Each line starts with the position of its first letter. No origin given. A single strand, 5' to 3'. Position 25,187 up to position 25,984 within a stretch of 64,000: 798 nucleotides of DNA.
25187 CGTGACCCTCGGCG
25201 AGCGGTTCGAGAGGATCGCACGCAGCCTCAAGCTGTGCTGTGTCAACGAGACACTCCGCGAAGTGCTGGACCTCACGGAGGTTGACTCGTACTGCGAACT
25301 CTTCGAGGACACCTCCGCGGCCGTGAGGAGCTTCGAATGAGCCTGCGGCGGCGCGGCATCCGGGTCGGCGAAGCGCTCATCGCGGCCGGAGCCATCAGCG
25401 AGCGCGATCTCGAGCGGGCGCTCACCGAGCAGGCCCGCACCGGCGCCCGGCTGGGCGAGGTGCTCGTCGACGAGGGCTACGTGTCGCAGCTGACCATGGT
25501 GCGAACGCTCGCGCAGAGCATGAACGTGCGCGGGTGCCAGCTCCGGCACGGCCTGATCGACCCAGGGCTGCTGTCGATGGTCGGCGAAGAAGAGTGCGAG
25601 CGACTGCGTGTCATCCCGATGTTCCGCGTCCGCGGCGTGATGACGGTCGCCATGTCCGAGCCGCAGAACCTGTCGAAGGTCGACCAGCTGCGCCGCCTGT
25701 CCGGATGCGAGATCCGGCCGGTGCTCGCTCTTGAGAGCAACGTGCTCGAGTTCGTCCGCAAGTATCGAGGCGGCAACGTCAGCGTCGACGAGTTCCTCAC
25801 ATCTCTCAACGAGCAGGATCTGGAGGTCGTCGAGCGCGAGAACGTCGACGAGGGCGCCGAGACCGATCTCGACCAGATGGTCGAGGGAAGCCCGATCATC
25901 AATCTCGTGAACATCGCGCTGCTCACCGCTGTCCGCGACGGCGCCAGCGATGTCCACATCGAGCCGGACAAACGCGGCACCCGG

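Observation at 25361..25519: Near-canonical MshEN c-di-GMP-binding motif pair at the ATPase N-terminus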

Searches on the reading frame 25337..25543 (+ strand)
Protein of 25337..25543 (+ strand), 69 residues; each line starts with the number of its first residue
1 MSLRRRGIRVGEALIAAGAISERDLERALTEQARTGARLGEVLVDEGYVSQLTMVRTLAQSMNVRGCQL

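Call 9: search_solved_structures(query=window:25337-25543:+, max_evalue=1, show_alignments=5)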
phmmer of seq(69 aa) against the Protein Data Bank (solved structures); distinct sequences matched with E-value up to 1: 15.
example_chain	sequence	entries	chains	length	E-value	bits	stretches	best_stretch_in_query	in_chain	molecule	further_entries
6f8l_G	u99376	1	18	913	1.9e-16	62.5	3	8-60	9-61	Type IV pilus assembly protein PilF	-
5htl_A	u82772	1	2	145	1.1e-08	38.3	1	6-64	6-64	MSHA biogenesis protein MshE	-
8pfa_A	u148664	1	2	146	3e-06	30.6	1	6-62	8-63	c-di-GMP binding domain of the ATPase enzyme PilF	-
9g1w_A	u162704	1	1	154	4.9e-06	29.9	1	8-61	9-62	Type IV pilus assembly ATPase PilB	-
8pdk_A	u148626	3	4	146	7.5e-06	29.4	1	6-62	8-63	c-di-GMP binding domain of the ATPase enzyme PilF | ATP-binding motif-containing protein pilF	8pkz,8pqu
9glg_A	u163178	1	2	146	7.8e-06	29.3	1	6-62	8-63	ATP-binding motif-containing protein pilF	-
6ejf_J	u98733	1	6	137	8.8e-06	29.2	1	6-62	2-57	Type IV pilus assembly protein PilF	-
9gl5_A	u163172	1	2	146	2.1e-05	28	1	6-62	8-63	ATP-binding motif-containing protein pilF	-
8pe0_A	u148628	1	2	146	2.4e-05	27.8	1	6-62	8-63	c-di-GMP binding domain of the ATPase enzyme PilF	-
6ejf_G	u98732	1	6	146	0.0044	20.7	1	9-59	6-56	Type IV pilus assembly protein PilF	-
3jc8_Ba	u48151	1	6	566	0.011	19.5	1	9-61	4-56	Type IV-A pilus assembly ATPase PilB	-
5zfr_A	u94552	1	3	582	0.017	18.8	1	7-63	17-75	Type IV pilus biogenesis ATPase PilB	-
5tsg_B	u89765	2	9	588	0.036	17.8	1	7-63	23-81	Type IV pilus biogenesis ATPase PilB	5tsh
6olj_C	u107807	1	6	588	0.036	17.8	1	7-63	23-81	Type IV pilus biogenesis ATPase PilB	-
4zv6_B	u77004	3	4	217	0.86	13.5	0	12-30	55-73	Octarellin V.1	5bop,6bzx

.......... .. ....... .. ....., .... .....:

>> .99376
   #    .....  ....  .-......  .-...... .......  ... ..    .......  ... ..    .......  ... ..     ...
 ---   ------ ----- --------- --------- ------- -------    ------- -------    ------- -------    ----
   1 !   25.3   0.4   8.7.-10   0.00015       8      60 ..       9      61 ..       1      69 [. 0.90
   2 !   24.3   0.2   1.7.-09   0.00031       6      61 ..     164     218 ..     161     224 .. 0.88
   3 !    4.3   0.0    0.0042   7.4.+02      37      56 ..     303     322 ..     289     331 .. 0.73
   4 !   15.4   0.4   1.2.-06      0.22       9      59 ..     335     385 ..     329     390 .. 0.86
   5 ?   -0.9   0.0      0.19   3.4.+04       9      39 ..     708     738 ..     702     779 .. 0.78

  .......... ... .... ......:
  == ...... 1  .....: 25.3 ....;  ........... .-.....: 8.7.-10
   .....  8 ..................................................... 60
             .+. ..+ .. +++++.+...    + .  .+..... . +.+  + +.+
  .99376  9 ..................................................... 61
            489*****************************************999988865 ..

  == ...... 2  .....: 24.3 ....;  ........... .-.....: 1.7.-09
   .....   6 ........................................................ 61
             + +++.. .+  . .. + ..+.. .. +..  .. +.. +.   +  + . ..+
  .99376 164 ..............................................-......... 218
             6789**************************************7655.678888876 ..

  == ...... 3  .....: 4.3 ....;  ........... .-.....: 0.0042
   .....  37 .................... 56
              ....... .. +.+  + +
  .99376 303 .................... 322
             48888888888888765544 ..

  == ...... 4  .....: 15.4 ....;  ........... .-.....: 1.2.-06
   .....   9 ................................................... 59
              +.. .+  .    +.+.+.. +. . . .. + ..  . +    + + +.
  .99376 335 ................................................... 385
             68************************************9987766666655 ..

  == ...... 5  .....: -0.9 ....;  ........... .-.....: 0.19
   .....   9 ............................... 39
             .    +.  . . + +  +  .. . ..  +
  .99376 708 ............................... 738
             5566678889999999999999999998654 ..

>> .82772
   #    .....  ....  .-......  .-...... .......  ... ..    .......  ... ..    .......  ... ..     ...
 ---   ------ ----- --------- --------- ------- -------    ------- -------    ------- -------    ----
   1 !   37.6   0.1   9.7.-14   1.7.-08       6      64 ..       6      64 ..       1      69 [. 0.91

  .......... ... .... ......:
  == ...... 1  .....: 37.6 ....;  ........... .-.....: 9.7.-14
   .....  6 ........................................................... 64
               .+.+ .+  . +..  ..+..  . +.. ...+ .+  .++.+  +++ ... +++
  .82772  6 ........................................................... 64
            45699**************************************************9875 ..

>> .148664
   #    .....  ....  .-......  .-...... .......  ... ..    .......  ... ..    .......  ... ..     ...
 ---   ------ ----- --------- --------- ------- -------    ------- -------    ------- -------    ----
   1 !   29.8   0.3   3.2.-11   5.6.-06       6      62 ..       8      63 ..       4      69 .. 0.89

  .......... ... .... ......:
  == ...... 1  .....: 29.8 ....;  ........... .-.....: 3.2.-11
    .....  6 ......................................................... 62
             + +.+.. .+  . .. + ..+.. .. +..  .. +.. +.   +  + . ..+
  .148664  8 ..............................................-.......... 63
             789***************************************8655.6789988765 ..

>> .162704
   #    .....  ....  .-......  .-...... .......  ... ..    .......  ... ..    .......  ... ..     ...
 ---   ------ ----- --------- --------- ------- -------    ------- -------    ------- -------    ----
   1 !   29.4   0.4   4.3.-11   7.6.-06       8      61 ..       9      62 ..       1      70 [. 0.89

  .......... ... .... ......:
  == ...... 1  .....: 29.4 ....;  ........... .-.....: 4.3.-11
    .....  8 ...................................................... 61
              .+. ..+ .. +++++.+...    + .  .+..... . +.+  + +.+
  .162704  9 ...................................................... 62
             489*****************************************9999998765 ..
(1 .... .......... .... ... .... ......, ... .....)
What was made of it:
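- The alignment to MshE 5HTL is gapless with identical numbering (call 9).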

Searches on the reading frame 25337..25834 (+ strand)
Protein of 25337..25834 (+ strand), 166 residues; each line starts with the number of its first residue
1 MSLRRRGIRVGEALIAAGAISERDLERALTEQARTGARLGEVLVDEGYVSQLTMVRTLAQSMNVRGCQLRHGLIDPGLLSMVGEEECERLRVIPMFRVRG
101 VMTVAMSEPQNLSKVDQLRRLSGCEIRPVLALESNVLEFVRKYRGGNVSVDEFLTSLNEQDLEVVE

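Call 7: search_solved_structures(query=window:25337-25834:+, max_evalue=0.01, show_alignments=5)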
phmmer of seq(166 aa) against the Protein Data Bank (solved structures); distinct sequences matched with E-value up to 0.01: 16.
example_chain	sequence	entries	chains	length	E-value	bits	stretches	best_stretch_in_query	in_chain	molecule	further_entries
6f8l_G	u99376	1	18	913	3.1e-32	114.9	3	8-139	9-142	Type IV pilus assembly protein PilF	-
3jc8_Ba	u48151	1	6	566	1.3e-16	64.2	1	9-156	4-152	Type IV-A pilus assembly ATPase PilB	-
5zfr_A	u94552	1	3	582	3.5e-16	62.8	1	7-165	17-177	Type IV pilus biogenesis ATPase PilB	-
5tsg_B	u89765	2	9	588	6.4e-15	58.7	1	7-166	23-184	Type IV pilus biogenesis ATPase PilB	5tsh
6olj_C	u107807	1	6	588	6.4e-15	58.7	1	7-166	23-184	Type IV pilus biogenesis ATPase PilB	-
5htl_A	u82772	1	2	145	2e-14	57.1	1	6-137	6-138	MSHA biogenesis protein MshE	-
9g1w_A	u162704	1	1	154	2.2e-12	50.5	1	8-140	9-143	Type IV pilus assembly ATPase PilB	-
8pfa_A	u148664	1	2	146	2.5e-10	43.8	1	6-119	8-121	c-di-GMP binding domain of the ATPase enzyme PilF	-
8pdk_A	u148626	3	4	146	6.1e-10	42.5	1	6-119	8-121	c-di-GMP binding domain of the ATPase enzyme PilF | ATP-binding motif-containing protein pilF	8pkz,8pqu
9glg_A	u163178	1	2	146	6.2e-10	42.5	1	6-119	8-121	ATP-binding motif-containing protein pilF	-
6ejf_J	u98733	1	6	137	7.1e-10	42.3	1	6-119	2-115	Type IV pilus assembly protein PilF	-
9gl5_A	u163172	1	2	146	1.6e-09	41.2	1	6-119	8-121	ATP-binding motif-containing protein pilF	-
6ejf_G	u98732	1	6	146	1.9e-09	41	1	9-142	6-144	Type IV pilus assembly protein PilF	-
8pe0_A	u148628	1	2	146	1.9e-09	40.9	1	6-119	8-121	c-di-GMP binding domain of the ATPase enzyme PilF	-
7lkm_A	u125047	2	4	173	0.006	19.9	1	13-151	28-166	Pilus biogenesis protein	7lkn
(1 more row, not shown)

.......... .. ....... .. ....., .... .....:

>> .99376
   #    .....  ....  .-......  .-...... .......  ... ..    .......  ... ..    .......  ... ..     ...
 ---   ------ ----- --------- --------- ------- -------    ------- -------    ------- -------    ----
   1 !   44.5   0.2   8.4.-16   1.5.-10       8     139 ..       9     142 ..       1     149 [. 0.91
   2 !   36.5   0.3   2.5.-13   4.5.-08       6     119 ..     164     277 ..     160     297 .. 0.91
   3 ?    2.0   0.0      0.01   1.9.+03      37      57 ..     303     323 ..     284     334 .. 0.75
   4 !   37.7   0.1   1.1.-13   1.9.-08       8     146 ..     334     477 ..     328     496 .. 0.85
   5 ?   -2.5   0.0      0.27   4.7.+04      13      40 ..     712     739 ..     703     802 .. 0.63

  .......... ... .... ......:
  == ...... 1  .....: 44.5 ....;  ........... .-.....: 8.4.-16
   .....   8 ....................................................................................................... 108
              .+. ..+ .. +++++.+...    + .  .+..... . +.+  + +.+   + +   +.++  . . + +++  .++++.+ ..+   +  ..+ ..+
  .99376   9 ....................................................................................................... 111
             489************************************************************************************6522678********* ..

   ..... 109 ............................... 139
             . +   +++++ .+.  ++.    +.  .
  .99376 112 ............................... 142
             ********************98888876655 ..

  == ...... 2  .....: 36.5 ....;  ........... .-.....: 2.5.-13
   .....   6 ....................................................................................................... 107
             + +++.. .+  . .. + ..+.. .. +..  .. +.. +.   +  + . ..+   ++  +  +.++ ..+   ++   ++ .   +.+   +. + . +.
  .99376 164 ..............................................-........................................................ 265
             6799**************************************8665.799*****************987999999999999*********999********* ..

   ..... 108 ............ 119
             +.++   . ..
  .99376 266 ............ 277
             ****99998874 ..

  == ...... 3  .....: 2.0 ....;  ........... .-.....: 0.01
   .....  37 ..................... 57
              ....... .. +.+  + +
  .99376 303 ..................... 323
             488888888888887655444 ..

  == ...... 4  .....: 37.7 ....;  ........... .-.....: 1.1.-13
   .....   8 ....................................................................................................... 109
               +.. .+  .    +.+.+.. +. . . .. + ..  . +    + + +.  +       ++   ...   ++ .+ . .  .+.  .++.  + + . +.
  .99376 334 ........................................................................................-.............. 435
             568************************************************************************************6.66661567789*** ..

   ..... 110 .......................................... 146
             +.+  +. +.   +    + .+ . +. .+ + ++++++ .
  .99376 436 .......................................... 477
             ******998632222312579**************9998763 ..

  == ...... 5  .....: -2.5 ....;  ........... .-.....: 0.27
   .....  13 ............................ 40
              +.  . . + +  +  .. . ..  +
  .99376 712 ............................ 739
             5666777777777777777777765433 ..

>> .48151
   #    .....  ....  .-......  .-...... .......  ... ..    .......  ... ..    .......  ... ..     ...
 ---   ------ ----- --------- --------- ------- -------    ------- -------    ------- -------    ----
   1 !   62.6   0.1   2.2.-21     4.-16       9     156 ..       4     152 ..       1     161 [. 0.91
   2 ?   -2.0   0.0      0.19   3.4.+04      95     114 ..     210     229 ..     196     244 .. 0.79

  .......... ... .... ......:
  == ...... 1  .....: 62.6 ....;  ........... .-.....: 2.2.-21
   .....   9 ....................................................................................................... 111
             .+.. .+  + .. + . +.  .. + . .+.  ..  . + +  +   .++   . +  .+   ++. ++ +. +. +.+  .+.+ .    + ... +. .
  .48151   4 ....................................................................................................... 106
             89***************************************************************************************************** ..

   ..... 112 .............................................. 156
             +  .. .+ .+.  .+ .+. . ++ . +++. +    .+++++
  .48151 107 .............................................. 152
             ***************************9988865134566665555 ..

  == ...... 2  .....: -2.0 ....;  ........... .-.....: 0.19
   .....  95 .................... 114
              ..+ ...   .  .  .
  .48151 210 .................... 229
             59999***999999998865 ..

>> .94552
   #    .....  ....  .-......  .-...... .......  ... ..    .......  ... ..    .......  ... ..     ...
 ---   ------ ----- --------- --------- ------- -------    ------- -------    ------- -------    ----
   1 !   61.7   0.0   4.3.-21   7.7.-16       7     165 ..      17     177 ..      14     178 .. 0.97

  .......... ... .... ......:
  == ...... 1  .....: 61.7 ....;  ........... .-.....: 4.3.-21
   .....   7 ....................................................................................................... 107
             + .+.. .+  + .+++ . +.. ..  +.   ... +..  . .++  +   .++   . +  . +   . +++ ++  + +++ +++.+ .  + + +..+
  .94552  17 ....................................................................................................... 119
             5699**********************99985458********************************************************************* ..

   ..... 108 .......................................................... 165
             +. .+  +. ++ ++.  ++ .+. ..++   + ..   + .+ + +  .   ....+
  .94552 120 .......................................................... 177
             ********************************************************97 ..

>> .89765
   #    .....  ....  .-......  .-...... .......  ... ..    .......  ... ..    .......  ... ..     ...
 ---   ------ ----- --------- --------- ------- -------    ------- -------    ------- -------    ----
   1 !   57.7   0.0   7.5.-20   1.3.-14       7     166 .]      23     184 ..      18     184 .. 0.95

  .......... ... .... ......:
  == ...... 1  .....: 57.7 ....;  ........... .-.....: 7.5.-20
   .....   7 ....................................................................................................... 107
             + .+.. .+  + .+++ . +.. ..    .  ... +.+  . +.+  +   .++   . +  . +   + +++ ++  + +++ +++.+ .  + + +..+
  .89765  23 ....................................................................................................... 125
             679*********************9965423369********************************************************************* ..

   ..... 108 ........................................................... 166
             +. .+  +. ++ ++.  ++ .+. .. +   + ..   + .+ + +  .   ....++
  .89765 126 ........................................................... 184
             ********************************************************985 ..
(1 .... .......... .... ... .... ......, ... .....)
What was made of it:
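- Closest known: Thermus thermophilus PilF GSPII-B/-C. Same: Residues 6-119 align to GSPII-B (E about 1e-10, call 7).
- N-domain matches to PDB: MshE 2e-14, and PilF GSPII domains between 2.5e-10 and 1.9e-09 (call 7). Homology extends over residues 6-137 to MshE (call 7).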

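Call 44: predict_structure(alignment_id=A1)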
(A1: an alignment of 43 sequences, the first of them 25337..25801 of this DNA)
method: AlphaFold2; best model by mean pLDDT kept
length: 155 residues; sequences in the alignment: 43
mean_pLDDT: 86.0   pTM: 0.74
mean pLDDT of the five models: 86.0, 78.1, 77.3, 76.5, 73.9
residues with pLDDT >= 90: 89; 70-90: 47; 50-70: 10; < 50: 9
segments of 3 or more residues with pLDDT < 50: 1-5, 153-155
pLDDT, mean of each block of 10 residues (from residue 1): 55 91 95 90 92 90 87 83 92 93 94 95 95 90 69 47
secondary structure, 60 per line:
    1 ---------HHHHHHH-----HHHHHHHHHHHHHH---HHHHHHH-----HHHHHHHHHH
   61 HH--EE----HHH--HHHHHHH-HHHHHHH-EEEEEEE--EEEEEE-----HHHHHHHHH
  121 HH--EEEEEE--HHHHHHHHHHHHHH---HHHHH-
elements in order: H10-16 H22-35 H39-45 H51-62 H76-82 H84-90 E92-98 E101-106 H112-122 E125-130 H133-146 H150-154
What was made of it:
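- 25550..25771 (+): MshEN C-terminal alpha/beta subdomain. This is the part that Pfam PF05157 actually matches. AF2 secondary structure in call 44.
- On MshEN c-di-GMP-binding module (53-residue tandem motif; NCBIfam NF053729): AF2 pLDDT 86, with helices 10-16, 22-35, 39-45 and 51-62 followed by beta/alpha elements (call 44). The model's helix 1 starts at residue 10 (call 44).
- The AF2 model has pLDDT 86, with helices at 10-16, 22-35, 39-45 and 51-62 (call 44).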

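Call 46: fold_search(model_id=the predicted structure, library=pdb)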
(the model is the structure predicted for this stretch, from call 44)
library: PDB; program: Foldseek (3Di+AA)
matches with E <= 10: 151; with E <= 0.001: 21
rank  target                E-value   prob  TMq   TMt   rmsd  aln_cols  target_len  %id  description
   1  5htl_B                9.0e-11  1.00  0.67  0.73   3.3       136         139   29  Structure of MshE with cdg (released 2016-10-05)
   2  5htl_A                1.3e-09  1.00  0.63  0.68   3.8       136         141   29  Structure of MshE with cdg (released 2016-10-05)
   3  9glg_A                1.1e-08  1.00  0.63  0.69   4.0       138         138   27  X-ray structure of the Thermus thermophilus Q218E mutant of the PilF-GSPIIB domain in the c-di-GMP bound state (released 2025-06-25)
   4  8pkz_MODEL_1_A        1.7e-08  1.00  0.66  0.69   3.6       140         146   28  NMR solution structure of PilF-GSPIIB in the c-di-GMP bound state (released 2024-07-10)
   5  8pdk_A                2.6e-08  1.00  0.63  0.69   3.8       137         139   28  X-ray structure of the Thermus thermophilus PilF-GSPIIB domain in the c-di-GMP bound state (released 2024-06-26)
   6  8pfa_A                2.7e-08  1.00  0.64  0.70   3.8       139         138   28  X-ray structure of the Thermus thermophilus K167R mutant of the PilF-GSPIIB domain in the c-di-GMP bound state (released 2024-06-26)
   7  8pfa_B                3.5e-08  1.00  0.63  0.70   4.0       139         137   27  X-ray structure of the Thermus thermophilus K167R mutant of the PilF-GSPIIB domain in the c-di-GMP bound state (released 2024-06-26)
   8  8pe0_A                3.5e-08  1.00  0.62  0.67   4.1       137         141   27  X-ray structure of the Thermus thermophilus K167L mutant of the PilF-GSPIIB domain in the c-di-GMP bound state (released 2024-06-26)
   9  9gl5_A                3.7e-08  1.00  0.63  0.70   3.8       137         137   27  X-ray structure of the Thermus thermophilus Q190E mutant of the PilF-GSPIIB domain in the c-di-GMP bound state (released 2025-06-25)
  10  9glg_B                3.9e-08  1.00  0.63  0.70   4.0       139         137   27  X-ray structure of the Thermus thermophilus Q218E mutant of the PilF-GSPIIB domain in the c-di-GMP bound state (released 2025-06-25)
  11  8pdk_B                1.0e-07  1.00  0.63  0.70   4.0       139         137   27  X-ray structure of the Thermus thermophilus PilF-GSPIIB domain in the c-di-GMP bound state (released 2024-06-26)
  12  7lkm_A                1.6e-07  1.00  0.64  0.67   4.0       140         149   17  The PilB(N-terminal_P70S mutant)-PilZ complex of the Type IV pilus from Xanthomonas citri (released 2021-08-11)
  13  7lkm_B                2.3e-07  1.00  0.62  0.64   4.3       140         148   17  The PilB(N-terminal_P70S mutant)-PilZ complex of the Type IV pilus from Xanthomonas citri (released 2021-08-11)
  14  6ejf_G                2.4e-07  1.00  0.58  0.61   4.3       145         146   23  Thermus thermophilus PilF ATPase (apoprotein form) (released 2018-08-01)
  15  7lko_A                2.6e-07  1.00  0.62  0.65   4.3       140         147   17  The PilB(N-terminal)-PilZ complex of the Type IV pilus from Xanthomonas citri (2.9 A) (released 2021-08-11)
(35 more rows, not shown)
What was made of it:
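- On MshEN c-di-GMP-binding module (53-residue tandem motif; NCBIfam NF053729): The top Foldseek hit is 5HTL (call 46).
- Closest known: Thermus thermophilus PilF GSPII-B/-C. Same: The structural matches 8PDK, 8PKZ and 9GLG have TM 0.62-0.70 (call 46).
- Best Foldseek hits are 5HTL with c-di-GMP (E 9e-11, TM 0.67/0.73), then PilF GSPII-B with c-di-GMP (call 46). Foldseek also matches the X. citri PilB N-domain-PilZ complex 7LKM (E 1.6e-07), XpsE N-domain 2D28 and the non-binding GSPII-A 9G1W (call 46).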
